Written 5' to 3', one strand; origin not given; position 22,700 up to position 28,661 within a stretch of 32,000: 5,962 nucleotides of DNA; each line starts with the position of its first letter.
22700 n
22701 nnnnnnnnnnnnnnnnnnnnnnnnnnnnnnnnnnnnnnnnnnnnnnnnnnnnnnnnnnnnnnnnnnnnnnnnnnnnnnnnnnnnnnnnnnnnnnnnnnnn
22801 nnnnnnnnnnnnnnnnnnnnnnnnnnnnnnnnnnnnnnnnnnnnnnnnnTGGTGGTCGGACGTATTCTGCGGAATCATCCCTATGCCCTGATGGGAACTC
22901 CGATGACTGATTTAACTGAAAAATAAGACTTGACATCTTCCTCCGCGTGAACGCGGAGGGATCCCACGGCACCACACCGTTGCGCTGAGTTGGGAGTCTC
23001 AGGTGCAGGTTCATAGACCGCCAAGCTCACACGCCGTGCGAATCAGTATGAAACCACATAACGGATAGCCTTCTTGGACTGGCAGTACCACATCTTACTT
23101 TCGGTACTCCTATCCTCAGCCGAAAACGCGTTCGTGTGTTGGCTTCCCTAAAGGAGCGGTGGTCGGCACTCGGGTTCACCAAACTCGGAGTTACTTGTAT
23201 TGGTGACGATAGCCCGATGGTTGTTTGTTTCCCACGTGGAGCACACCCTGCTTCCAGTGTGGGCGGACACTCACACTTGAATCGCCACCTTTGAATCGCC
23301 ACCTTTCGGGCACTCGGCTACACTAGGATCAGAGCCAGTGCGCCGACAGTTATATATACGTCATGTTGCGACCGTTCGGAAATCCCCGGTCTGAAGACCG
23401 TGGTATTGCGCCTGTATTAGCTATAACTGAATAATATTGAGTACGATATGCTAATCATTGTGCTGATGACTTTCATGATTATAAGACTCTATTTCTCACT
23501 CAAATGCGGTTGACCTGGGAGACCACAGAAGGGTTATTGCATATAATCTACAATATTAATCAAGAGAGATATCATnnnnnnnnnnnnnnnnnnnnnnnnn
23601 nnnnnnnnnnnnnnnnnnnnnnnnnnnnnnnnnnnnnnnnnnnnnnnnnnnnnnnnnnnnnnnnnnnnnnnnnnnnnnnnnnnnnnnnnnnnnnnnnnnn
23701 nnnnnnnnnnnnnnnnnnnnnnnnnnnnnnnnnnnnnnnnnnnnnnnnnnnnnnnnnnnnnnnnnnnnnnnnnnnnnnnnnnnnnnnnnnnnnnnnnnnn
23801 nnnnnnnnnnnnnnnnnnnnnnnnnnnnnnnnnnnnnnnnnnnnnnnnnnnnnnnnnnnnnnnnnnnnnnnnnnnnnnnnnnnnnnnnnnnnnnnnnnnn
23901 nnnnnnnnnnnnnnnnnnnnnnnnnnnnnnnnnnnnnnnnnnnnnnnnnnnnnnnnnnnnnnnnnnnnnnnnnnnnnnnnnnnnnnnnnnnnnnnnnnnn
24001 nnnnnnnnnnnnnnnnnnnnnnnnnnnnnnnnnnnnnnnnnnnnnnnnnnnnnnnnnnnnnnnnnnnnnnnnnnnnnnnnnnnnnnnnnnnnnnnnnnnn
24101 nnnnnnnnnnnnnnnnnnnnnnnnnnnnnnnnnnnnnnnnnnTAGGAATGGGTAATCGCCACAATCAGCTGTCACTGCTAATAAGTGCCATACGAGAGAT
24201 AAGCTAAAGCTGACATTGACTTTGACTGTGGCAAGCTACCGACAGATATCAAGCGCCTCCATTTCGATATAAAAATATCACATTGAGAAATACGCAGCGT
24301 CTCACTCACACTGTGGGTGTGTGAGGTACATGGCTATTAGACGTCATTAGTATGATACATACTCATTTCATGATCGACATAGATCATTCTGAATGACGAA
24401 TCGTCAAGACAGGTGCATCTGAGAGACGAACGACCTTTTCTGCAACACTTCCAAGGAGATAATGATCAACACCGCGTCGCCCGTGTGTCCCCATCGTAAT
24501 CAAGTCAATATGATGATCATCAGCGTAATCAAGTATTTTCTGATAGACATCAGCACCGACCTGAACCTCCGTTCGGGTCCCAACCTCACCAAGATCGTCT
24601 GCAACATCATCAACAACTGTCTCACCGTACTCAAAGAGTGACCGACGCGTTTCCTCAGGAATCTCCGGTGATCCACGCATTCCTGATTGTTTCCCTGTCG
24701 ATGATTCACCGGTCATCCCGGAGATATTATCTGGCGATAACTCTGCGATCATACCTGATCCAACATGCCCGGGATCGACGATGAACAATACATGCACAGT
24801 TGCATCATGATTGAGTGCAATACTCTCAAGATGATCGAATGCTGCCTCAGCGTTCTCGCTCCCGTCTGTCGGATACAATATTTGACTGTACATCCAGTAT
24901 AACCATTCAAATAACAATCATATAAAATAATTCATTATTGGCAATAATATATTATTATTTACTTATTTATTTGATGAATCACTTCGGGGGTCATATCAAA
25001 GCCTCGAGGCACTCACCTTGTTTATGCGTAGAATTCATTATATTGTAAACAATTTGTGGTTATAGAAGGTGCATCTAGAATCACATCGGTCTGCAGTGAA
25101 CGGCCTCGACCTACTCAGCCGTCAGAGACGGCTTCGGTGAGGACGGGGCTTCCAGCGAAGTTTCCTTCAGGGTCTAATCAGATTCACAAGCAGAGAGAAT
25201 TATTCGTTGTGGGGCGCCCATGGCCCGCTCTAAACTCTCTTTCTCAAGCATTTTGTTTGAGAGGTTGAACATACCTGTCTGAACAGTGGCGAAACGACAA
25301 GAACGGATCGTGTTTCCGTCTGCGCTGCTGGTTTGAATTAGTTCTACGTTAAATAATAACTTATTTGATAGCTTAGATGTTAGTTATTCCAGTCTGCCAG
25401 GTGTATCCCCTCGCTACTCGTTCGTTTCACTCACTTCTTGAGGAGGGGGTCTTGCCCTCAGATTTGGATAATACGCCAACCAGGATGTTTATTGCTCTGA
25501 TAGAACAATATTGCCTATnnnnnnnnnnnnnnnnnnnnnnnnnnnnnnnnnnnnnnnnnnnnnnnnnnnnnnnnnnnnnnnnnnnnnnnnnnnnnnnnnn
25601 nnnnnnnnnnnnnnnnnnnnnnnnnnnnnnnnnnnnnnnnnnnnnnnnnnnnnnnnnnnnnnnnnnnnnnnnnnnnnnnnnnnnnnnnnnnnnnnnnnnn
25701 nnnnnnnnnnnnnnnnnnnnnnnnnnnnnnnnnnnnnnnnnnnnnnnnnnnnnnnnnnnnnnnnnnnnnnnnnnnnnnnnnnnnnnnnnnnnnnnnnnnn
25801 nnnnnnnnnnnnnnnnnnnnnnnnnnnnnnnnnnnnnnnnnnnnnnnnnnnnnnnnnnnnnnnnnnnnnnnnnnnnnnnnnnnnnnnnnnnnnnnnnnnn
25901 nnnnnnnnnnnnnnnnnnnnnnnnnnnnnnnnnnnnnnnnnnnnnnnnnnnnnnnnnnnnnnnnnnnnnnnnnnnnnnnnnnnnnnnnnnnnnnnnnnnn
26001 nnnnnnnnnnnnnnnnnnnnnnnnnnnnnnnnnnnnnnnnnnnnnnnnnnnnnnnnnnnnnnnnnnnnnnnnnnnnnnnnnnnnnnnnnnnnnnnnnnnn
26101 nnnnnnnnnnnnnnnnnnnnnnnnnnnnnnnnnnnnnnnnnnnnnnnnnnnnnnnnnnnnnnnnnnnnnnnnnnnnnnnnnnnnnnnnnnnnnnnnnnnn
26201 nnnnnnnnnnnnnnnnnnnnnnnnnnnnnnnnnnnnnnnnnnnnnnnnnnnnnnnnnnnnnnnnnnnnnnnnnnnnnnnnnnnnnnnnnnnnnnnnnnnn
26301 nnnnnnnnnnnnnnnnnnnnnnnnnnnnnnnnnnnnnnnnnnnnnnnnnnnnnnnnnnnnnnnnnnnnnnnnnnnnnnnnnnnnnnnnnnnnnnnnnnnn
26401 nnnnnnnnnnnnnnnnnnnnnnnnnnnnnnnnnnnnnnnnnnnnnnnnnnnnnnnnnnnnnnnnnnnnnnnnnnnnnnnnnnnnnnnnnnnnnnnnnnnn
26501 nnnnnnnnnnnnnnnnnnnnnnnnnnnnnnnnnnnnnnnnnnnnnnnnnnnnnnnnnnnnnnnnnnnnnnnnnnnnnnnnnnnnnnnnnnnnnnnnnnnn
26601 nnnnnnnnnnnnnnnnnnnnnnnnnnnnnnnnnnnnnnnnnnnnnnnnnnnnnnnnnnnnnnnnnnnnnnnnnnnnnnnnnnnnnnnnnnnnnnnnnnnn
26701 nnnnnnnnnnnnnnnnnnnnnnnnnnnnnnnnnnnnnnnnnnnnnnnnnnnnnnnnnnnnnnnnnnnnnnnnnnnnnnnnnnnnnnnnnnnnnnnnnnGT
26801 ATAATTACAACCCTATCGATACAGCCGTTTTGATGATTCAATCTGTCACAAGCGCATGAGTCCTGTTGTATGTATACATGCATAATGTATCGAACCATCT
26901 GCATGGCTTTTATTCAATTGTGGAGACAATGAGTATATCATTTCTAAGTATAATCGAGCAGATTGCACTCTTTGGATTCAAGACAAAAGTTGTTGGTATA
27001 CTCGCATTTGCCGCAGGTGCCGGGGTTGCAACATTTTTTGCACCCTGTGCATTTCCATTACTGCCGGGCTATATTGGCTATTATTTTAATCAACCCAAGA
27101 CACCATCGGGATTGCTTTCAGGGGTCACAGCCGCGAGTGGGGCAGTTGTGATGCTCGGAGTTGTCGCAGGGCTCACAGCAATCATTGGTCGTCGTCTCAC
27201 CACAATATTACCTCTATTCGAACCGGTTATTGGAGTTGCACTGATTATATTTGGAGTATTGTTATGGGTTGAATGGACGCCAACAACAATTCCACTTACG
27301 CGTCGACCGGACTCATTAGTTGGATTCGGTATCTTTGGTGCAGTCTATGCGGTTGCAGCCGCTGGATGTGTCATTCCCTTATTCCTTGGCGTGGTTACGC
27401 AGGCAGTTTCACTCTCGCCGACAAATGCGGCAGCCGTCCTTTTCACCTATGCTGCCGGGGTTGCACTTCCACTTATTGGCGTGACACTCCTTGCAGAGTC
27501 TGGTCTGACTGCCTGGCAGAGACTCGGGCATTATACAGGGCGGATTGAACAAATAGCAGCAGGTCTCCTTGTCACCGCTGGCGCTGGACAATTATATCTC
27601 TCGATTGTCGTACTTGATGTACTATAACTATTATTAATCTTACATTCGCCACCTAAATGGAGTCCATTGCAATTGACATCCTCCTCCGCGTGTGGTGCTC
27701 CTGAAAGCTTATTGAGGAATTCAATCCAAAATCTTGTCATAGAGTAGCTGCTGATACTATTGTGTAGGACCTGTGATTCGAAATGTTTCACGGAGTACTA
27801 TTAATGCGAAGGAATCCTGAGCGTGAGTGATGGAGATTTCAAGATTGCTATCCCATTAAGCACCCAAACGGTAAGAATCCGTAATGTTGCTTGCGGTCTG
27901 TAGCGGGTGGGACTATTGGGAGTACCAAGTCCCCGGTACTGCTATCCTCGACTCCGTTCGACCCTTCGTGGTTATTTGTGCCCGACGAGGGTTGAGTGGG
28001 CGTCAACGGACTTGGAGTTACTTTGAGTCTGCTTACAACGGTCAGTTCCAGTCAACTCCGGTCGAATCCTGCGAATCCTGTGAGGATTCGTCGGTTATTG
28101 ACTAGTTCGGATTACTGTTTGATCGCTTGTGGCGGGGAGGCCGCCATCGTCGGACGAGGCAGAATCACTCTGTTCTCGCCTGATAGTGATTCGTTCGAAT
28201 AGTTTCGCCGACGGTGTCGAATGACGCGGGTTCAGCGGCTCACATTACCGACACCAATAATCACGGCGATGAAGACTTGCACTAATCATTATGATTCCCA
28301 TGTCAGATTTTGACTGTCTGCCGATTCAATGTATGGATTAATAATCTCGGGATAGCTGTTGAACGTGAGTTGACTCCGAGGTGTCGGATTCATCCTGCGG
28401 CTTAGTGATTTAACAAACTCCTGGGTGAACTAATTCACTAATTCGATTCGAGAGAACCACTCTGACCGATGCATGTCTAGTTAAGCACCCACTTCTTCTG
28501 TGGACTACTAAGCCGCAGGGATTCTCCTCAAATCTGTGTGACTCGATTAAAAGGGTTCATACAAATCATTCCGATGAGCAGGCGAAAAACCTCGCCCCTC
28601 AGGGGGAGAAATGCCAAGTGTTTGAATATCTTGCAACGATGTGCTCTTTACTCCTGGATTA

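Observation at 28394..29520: A ~110-nt element (N1) sits inside hairpin stems at two loci and is more conserved than its hosts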

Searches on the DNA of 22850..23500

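Call 64: search_rna_families(source=window, start=22850, end=23500, threshold=evalue, max_evalue=1, show_alignments=2)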
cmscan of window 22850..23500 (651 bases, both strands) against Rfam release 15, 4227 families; matches with E-value up to 1: 1.
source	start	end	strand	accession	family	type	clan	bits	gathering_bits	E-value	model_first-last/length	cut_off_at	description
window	22917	23028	-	RF00062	HgcC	Gene;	-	35.6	50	1.6e-06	1-130/130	no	HgcC family RNA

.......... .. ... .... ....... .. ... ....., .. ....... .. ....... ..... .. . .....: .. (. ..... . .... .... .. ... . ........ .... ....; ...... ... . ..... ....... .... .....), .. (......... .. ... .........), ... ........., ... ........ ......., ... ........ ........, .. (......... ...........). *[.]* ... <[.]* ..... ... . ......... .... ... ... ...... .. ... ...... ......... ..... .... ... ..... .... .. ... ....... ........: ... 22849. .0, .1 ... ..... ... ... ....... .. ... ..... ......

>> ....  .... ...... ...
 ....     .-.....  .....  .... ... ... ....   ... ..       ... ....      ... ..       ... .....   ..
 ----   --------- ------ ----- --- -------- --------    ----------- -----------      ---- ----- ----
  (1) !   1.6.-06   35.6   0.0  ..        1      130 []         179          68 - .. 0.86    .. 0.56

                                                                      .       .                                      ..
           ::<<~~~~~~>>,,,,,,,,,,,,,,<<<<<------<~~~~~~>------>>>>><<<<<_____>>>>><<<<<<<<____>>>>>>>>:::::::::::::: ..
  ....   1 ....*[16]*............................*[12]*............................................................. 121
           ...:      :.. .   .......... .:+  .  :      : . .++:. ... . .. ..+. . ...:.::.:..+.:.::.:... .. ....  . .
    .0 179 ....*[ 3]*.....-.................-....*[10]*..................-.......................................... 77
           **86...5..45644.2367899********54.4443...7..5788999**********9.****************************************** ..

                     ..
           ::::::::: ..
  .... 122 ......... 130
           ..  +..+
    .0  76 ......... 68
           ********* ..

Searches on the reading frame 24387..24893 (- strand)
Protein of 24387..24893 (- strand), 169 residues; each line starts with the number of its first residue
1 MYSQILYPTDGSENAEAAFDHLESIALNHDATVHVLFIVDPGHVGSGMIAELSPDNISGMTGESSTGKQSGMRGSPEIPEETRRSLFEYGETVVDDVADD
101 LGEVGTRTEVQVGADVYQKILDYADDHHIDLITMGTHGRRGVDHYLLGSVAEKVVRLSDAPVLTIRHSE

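Call 35: find_encoding_contigs(protein=window:24387-24893:-, flank=10000, max_places=10)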
Protein seq(169 aa) (169 aa): 23 contigs read that carry it; 10 places shown.
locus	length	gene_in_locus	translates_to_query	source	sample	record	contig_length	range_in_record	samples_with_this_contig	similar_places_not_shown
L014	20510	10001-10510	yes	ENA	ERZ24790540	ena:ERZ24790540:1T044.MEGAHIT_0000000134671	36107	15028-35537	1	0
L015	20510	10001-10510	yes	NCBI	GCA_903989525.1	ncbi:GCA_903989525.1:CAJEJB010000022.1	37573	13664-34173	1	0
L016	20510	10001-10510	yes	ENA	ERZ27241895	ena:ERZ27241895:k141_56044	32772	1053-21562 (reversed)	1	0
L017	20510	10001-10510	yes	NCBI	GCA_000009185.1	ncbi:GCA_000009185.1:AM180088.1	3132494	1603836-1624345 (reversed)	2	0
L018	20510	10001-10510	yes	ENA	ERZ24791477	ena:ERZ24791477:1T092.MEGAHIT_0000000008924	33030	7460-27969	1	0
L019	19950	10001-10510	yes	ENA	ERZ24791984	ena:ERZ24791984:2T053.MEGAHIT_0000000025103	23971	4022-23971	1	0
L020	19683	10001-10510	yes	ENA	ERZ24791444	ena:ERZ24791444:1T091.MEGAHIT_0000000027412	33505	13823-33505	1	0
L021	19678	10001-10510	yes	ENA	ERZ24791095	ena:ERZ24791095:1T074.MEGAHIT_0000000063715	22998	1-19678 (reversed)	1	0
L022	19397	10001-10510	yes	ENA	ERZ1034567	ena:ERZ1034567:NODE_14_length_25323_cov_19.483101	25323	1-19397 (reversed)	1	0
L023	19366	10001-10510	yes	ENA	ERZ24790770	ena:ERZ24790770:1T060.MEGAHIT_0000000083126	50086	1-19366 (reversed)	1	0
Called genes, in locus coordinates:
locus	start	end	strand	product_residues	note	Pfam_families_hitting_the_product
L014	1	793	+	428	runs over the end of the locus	PF00128:Alpha-amylase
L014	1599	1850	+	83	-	-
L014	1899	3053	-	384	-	PF00005:ABC_tran, PF13304:AAA_21 (faint), PF08402:TOBE_2 (faint)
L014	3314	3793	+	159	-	PF04134:DCC1-like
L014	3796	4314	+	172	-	PF01986:DUF123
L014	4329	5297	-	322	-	PF00291:PALP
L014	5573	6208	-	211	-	PF02348:CTP_transf_3 (weak), PF12804:NTP_transf_3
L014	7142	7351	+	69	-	-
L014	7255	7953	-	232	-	-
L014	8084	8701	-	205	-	PF08534:Redoxin, PF00578:AhpC-TSA (weak), PF00085:Thioredoxin (faint), PF13905:Thioredoxin_8 (weak)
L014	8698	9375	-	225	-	PF02630:SCO1-SenC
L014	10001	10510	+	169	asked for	PF00582:Usp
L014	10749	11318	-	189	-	PF07920:DUF1684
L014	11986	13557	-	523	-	PF00474:SSF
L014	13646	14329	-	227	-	PF03070:TENA_THI-4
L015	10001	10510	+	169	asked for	PF00582:Usp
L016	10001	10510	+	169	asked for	PF00582:Usp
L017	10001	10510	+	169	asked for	PF00582:Usp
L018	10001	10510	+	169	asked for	PF00582:Usp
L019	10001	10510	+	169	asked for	PF00582:Usp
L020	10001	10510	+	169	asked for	PF00582:Usp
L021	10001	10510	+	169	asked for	PF00582:Usp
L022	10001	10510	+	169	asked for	PF00582:Usp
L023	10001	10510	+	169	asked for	PF00582:Usp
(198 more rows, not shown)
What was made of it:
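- Tried and rejected: The Usp protein gave the HBSQ001 locus (call 35).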

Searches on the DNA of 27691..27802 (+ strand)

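Call 27: search_dna_similar(query=window:27691-27802:+, collection=plasmids, mode=distant, max_evalue=0.001)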
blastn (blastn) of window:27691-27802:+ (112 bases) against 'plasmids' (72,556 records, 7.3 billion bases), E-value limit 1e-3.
No match.

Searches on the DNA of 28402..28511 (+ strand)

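Call 26: search_dna_similar(query=window:28402-28511:+, collection=plasmids, mode=distant, max_evalue=0.001)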
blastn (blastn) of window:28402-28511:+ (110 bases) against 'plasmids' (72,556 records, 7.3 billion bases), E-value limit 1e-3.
No match.
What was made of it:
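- Tried and rejected: Plasmid collection with N1 and N2: no match (calls 26, 27).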
